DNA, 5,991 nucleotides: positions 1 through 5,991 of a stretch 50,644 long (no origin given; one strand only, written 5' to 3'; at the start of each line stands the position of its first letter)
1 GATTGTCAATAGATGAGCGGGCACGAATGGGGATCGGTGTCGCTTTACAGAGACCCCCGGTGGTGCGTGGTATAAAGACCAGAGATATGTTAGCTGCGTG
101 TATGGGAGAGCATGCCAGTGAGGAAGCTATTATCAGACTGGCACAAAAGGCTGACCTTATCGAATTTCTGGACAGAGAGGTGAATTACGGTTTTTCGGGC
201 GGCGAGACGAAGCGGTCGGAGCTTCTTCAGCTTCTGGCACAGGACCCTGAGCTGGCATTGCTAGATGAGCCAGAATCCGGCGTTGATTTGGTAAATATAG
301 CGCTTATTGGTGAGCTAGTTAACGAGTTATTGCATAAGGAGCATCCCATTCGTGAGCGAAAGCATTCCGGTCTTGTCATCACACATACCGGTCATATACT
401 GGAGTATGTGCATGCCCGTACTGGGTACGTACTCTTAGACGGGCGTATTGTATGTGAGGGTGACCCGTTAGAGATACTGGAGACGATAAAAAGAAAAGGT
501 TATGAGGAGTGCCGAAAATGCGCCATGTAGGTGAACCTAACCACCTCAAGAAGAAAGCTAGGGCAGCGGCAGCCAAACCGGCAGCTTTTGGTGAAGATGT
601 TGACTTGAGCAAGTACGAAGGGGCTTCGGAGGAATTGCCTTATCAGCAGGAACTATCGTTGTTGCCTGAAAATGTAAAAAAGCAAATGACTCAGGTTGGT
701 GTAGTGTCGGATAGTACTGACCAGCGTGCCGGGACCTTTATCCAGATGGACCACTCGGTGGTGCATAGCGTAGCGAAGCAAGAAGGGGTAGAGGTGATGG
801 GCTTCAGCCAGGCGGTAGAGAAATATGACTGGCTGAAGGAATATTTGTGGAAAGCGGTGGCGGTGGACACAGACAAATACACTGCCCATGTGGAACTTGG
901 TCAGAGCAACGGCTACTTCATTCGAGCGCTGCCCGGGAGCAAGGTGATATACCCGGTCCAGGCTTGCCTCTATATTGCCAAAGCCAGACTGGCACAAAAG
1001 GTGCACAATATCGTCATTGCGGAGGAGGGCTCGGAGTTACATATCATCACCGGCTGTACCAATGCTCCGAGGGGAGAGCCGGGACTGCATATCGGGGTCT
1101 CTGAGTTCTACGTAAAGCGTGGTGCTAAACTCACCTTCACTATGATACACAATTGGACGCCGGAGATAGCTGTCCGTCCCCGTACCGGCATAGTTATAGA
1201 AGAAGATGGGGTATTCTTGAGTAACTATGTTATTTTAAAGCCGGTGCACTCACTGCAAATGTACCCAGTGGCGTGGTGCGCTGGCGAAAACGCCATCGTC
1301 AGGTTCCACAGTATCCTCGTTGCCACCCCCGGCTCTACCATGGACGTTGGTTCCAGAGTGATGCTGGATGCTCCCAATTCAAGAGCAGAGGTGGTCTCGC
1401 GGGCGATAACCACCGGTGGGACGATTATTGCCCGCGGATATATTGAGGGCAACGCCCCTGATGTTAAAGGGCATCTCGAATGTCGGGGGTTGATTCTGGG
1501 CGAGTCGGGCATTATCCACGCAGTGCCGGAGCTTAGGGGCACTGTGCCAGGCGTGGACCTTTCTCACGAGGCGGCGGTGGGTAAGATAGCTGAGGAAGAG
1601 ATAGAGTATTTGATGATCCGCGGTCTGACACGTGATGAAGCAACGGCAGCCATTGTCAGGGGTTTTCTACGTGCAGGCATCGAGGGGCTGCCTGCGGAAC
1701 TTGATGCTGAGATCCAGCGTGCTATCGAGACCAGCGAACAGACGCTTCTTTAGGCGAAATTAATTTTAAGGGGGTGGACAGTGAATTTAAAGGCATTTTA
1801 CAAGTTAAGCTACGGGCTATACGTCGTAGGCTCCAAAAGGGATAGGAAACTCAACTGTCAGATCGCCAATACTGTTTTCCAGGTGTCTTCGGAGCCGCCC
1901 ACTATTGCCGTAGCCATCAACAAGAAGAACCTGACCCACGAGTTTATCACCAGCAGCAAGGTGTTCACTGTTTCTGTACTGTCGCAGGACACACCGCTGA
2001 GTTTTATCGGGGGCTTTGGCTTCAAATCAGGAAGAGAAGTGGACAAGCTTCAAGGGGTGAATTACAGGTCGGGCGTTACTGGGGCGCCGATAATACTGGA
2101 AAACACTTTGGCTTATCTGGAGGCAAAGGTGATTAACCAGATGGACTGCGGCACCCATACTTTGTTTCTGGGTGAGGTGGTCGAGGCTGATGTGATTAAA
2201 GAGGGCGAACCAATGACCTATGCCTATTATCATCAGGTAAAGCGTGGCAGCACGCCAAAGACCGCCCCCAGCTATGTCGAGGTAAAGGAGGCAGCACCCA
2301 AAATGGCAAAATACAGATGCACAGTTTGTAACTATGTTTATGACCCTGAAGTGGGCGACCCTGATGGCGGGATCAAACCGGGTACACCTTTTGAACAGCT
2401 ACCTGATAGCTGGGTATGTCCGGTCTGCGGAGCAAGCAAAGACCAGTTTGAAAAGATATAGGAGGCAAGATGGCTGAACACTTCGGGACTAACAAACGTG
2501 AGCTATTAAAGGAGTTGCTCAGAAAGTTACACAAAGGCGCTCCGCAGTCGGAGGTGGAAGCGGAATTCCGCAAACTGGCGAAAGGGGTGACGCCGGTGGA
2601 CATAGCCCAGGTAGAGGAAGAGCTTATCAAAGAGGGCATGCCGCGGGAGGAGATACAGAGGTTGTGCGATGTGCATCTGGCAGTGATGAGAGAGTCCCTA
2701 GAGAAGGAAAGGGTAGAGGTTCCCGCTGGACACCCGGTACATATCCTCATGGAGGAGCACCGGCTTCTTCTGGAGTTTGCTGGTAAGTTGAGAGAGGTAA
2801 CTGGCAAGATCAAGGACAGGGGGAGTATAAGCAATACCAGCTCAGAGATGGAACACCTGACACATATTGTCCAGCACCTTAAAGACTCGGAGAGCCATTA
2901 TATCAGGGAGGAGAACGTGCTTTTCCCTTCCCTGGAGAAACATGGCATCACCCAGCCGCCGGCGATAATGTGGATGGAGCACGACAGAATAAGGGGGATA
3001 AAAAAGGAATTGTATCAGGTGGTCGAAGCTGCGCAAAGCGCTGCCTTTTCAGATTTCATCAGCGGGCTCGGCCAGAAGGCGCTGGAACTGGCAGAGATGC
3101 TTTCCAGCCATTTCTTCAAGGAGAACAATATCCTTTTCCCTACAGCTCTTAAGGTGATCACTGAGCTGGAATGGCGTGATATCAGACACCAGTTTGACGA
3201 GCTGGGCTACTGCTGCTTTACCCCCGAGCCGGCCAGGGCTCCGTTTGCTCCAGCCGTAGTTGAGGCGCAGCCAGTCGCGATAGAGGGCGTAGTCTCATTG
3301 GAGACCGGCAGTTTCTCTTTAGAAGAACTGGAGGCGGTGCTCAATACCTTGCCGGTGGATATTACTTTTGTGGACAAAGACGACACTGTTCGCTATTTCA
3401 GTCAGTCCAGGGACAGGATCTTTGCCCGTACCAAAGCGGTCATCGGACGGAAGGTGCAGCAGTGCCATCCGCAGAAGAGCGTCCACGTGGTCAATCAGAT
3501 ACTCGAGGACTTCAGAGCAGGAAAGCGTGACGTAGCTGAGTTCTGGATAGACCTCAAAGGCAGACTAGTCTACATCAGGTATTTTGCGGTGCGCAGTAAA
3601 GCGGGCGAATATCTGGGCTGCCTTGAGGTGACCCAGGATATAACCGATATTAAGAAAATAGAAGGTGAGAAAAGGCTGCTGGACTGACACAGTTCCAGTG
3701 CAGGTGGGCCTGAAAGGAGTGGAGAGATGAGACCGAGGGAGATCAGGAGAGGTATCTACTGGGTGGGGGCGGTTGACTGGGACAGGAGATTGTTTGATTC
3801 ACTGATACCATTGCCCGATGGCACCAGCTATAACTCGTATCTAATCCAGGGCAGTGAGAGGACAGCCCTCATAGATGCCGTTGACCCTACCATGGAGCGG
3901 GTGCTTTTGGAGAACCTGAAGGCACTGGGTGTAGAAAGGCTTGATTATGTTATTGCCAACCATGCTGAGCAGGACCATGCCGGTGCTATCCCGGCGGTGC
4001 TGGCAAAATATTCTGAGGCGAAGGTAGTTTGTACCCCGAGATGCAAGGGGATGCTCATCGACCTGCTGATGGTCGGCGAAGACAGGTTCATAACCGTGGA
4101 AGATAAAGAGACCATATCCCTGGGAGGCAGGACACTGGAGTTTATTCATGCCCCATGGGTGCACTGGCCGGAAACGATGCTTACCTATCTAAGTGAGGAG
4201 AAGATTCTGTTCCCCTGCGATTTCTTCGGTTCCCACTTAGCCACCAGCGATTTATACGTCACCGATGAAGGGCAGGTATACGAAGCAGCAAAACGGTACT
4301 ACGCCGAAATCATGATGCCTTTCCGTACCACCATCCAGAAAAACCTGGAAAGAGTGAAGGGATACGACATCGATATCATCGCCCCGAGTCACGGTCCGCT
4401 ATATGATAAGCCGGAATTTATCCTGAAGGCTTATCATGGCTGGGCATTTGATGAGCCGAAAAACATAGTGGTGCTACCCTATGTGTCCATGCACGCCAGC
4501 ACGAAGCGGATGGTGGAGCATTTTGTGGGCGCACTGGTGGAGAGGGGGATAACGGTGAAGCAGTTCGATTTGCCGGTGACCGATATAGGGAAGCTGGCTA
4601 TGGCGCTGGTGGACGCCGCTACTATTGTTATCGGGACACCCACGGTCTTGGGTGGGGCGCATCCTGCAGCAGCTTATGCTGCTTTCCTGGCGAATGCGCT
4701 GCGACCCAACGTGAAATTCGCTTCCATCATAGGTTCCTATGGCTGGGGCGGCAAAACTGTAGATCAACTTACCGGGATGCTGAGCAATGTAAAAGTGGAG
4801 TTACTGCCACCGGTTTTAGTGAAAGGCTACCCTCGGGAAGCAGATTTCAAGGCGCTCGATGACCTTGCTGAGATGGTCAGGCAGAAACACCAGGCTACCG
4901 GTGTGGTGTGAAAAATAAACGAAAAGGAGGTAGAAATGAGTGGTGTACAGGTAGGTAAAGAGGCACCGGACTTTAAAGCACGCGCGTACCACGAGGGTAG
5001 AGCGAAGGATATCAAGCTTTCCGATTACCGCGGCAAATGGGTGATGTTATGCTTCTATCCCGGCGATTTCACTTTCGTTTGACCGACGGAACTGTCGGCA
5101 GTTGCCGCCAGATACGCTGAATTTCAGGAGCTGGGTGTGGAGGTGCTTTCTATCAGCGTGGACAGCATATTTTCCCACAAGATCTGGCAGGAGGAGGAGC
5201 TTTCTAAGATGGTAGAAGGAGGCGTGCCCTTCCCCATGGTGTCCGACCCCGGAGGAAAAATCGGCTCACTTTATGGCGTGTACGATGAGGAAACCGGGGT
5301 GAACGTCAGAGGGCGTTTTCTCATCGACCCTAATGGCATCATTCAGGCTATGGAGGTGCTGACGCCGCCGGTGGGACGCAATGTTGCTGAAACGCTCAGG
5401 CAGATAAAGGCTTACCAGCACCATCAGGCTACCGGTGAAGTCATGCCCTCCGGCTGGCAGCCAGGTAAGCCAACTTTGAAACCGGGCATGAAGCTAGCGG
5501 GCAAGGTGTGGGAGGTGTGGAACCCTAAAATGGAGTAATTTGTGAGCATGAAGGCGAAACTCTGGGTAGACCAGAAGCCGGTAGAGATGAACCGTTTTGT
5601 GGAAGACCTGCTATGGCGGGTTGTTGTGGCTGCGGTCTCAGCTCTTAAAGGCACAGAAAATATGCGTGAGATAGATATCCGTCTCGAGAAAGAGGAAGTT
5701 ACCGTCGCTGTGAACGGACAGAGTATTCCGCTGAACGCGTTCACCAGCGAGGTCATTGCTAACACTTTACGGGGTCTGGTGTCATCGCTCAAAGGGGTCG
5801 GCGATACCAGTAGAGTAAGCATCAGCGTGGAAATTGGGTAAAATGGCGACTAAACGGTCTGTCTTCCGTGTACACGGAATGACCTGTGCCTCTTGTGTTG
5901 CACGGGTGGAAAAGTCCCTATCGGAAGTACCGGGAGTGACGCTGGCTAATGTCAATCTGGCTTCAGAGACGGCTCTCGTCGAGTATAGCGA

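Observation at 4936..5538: Peroxiredoxin with UGA at the peroxidatic Cys codon: predicted selenocysteine Prx that ORF calling splits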

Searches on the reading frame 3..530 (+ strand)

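Call 28: search_protein_families(library=ncbifam, proteins=[window:3-530:+], max_evalue=1e-25)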
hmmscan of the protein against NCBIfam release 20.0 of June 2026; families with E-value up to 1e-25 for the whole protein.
window:3-530:+ (175 aa): 1 family
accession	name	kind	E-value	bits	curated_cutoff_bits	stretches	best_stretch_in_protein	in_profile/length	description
TIGR01978.1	sufC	equivalog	5.6e-33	114.4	212.8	1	1-169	69-242/243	Fe-S cluster assembly ATPase SufC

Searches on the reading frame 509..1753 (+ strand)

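Call 9: search_protein_families(library=ncbifam, proteins=[window:509-1753:+], max_evalue=0.00001)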
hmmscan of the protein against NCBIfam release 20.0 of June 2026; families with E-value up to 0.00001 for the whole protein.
window:509-1753:+ (414 aa): 5 families
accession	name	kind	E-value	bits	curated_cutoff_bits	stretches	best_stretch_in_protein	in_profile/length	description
NF052511.1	SUF_like_SmsB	exception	3.3e-55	187.8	650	1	47-408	73-439/445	SUF-like minimal system protein SmsB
TIGR01980.1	sufB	equivalog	1.3e-54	185.5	346.4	1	40-406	77-448/448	Fe-S cluster assembly protein SufB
NF008773.0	PRK11814.1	equivalog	1.6e-33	116.1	717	2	251-408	317-477/484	Fe-S cluster assembly protein SufB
TIGR01981.1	sufD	equivalog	1.5e-29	103.2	222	1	134-397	6-269/275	Fe-S cluster assembly protein SufD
NF008194.0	PRK10948.1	equivalog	3.4e-06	26.1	489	1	320-393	327-400/423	Fe-S cluster assembly protein SufD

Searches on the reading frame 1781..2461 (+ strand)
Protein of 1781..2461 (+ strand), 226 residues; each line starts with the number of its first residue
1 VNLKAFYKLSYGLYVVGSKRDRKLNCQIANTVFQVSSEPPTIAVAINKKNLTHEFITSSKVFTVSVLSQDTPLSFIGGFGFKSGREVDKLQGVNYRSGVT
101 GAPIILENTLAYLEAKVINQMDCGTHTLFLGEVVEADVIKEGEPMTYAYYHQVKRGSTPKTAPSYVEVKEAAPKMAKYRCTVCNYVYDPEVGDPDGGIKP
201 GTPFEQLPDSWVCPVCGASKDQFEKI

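Call 9: search_protein_families(library=ncbifam, proteins=[window:1781-2461:+], max_evalue=0.00001)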
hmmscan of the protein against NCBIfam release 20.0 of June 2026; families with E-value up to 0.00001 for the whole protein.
window:1781-2461:+ (226 aa): 9 families
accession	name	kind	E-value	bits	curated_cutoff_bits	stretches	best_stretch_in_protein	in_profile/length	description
NF045768.1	RubredRD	equivalog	8.9e-29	99.3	90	1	175-224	1-50/54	rubredoxin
NF003954.0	PRK05452.1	equivalog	3.5e-14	52.6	711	1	166-225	414-473/479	anaerobic nitric oxide reductase flavorubredoxin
NF045733.1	StyMonoxStyB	equivalog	2.2e-12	47.2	200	1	10-147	12-141/150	styrene monooxygenase NADH-dependent flavin reductase subunit StyB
TIGR03615.1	RutF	equivalog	1.9e-11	44.2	254.75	1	29-147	33-148/156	NADH-dependent FMN reductase RutF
NF045919.1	HphnlacHdxRed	equivalog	2.9e-11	43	340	1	12-146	20-149/309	p-hydroxyphenylacetate 3-hydroxylase reductase component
NF045630.1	monooxsub_HsaB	equivalog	5.2e-11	42.7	230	1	10-148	18-152/186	3-hydroxy-9,10-secoandrosta-1,3,5(10)-triene-9,17-dione monooxygenase reductase subunit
NF042921.1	HpaC_Thermus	equivalog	6.2e-11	42.5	200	1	5-148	8-142/150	4-hydroxyphenylacetate 3-monooxygenase reductase subunit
TIGR02296.1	HpaC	equivalog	5.2e-10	39.6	205.95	1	28-147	27-145/154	4-hydroxyphenylacetate 3-monooxygenase, reductase component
NF052639.1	FlvnRedFerAPor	equivalog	6.7e-07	29.1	260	1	6-148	11-148/158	flavin reductase FerA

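Call 39: search_protein_families(library=pfam, proteins=[window:1781-2461:+], max_evalue=0.001)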
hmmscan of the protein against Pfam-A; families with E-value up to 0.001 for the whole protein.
window:1781-2461:+ (226 aa): 3 families
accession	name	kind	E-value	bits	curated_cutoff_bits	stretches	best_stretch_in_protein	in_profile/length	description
PF01613.24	Flavin_Reduct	-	1.5e-36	126.2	27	1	7-152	2-147/153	Flavin reductase like domain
PF00301.25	Rubredoxin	-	2e-24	85.8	23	1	177-223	1-47/47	Rubredoxin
PF21349.2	RUBY_RBDX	-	3e-07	30.2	26.5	1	206-224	14-30/30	Rubrerythrin, rubredoxin-like domain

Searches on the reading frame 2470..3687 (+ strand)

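Call 9: search_protein_families(library=ncbifam, proteins=[window:2470-3687:+], max_evalue=0.00001)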
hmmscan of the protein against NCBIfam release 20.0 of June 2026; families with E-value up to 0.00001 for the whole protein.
window:2470-3687:+ (405 aa): 5 families
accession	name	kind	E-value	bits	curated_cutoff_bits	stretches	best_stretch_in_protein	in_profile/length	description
TIGR00229.1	sensory_box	domain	1.3e-07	31.8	22.9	1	283-399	3-124/126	PAS domain S-box protein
NF008221.0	PRK10992.1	equivalog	5.9e-07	29.2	254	1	128-228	117-218/220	iron-sulfur cluster repair protein YtfE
TIGR03652.1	FeS_repair_RIC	equivalog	1.2e-06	28.5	204.7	0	91-225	74-215/216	iron-sulfur cluster repair di-iron protein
NF041614.1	FeSrepair_DnrN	equivalog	5.1e-06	26.8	300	0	132-227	55-155/157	iron-sulfur cluster repair protein DnrN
NF046044.1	PnpS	equivalog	7.6e-06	25.2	400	0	285-399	55-168/390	two-component system histidine kinase PnpS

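Call 39: search_protein_families(library=pfam, proteins=[window:2470-3687:+], max_evalue=0.001)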
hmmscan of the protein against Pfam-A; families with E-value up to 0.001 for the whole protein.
window:2470-3687:+ (405 aa): 5 families
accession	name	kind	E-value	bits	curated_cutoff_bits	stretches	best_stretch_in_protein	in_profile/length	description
PF13596.12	PAS_10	-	4.1e-31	108.2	22.1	1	287-392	1-106/106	PAS domain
PF04282.18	DUF438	-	1.4e-23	83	25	1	13-78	1-66/67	Family of unknown function (DUF438)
PF01814.28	Hemerythrin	-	6.8e-22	78.7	25.3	1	88-226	1-127/127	Hemerythrin HHE cation binding domain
PF08448.16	PAS_4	-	5.8e-07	30.2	23.1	1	291-393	1-107/110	PAS fold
PF13426.13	PAS_9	-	0.0002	22.1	27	0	298-393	4-103/103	PAS domain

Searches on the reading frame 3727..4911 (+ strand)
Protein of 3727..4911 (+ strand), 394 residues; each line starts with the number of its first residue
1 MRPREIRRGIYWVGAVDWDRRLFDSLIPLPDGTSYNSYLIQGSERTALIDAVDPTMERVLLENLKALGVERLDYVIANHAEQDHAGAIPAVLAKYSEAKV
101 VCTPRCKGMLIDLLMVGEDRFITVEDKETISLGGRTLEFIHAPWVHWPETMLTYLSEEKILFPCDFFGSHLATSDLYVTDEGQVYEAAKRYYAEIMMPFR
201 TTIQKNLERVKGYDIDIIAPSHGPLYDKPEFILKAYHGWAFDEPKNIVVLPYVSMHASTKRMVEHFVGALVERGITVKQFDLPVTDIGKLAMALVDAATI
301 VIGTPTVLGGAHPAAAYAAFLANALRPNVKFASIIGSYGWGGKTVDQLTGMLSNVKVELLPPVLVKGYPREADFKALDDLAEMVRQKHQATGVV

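Call 9: search_protein_families(library=ncbifam, proteins=[window:3727-4911:+], max_evalue=0.00001)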
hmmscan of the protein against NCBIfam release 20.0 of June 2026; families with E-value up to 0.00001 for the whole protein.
window:3727-4911:+ (394 aa): 4 families
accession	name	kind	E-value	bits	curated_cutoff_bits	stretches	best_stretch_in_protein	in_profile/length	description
NF008887.0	PRK11921.1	equivalog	1.5e-71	241.4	635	1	6-362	5-368/396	anaerobic nitric oxide reductase flavorubredoxin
NF003954.0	PRK05452.1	equivalog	1.2e-61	209.2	711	1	6-372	5-380/479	anaerobic nitric oxide reductase flavorubredoxin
NF033105.1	bla_subclass_B3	equivalog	7.4e-10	38.5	240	1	36-143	24-144/257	subclass B3 metallo-beta-lactamase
NF033106.1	blaL1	exception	1.4e-06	27.4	560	1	36-103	60-128/290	L1 family subclass B3 metallo-beta-lactamase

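Call 51: find_encoding_contigs(protein=window:3727-4911:+, flank=2000, max_places=3)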
Protein window:3727-4911:+ (394 aa): 1 contig read that carries it; 1 place shown.
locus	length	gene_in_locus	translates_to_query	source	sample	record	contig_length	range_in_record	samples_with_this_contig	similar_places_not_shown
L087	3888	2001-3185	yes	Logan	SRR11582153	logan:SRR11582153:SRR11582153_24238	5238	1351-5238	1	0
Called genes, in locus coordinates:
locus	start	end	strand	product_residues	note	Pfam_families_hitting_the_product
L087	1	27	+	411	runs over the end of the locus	PF01458:SUFBD_core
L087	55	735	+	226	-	PF01613:Flavin_Reduct, PF00301:Rubredoxin, PF21349:RUBY_RBDX (faint)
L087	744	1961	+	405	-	PF04282:DUF438, PF01814:Hemerythrin, PF08448:PAS_4 (weak), PF13596:PAS_10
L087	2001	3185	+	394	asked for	PF00753:Lactamase_B, PF19583:ODP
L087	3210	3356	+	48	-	PF00578:AhpC-TSA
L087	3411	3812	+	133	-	PF00578:AhpC-TSA, PF10417:1-cysPrx_C (weak)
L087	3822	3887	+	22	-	?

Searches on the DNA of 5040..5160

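Call 55: search_rna_families(source=window, start=5040, end=5160, threshold=evalue, max_evalue=10, show_alignments=2)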
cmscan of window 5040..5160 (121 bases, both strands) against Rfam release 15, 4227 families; matches with E-value up to 10: 1.
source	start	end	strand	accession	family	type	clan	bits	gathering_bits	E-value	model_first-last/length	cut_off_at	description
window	5136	5151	-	RF01128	sR43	Gene; snRNA; snoRNA; CD-box;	-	10.1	45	1.5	11-56/56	no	Small nucleolar RNA sR42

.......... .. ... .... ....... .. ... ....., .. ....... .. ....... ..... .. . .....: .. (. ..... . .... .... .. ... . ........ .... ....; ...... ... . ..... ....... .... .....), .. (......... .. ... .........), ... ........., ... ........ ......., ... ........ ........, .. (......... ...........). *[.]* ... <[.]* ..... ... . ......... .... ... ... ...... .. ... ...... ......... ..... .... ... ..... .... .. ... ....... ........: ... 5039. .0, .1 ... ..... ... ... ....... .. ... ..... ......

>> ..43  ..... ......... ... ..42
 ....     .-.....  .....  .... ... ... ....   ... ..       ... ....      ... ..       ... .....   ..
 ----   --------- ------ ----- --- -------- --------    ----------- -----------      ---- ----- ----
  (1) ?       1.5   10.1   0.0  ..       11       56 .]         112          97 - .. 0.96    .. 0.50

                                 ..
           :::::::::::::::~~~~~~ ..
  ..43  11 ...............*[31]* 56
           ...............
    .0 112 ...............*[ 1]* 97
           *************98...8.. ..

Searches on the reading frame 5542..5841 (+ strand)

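Call 9: search_protein_families(library=ncbifam, proteins=[window:5542-5841:+], max_evalue=0.00001)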
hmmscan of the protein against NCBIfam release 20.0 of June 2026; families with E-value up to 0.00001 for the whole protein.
window:5542-5841:+ (99 aa): 4 families
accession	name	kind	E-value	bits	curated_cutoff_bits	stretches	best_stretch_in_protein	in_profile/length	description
NF011062.0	PRK14494.1-1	equivalog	2e-17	63.5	323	2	52-97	181-226/231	putative molybdopterin-guanine dinucleotide biosynthesis protein MobB/FeS domain-containing protein protein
NF011063.0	PRK14494.1-2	equivalog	4.3e-09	36.4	258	0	42-84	168-210/227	putative molybdopterin-guanine dinucleotide biosynthesis protein MobB/FeS domain-containing protein protein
NF011065.0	PRK14494.1-4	equivalog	2.8e-08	33.4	287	1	50-95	197-241/244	putative molybdopterin-guanine dinucleotide biosynthesis protein MobB/FeS domain-containing protein protein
NF011064.0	PRK14494.1-3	equivalog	1.3e-07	31.2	418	0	50-96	195-241/244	putative molybdopterin-guanine dinucleotide biosynthesis protein MobB/FeS domain-containing protein protein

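Call 39: search_protein_families(library=pfam, proteins=[window:5542-5841:+], max_evalue=0.001)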
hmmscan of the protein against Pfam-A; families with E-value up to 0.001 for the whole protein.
window:5542-5841:+ (99 aa): 0 families
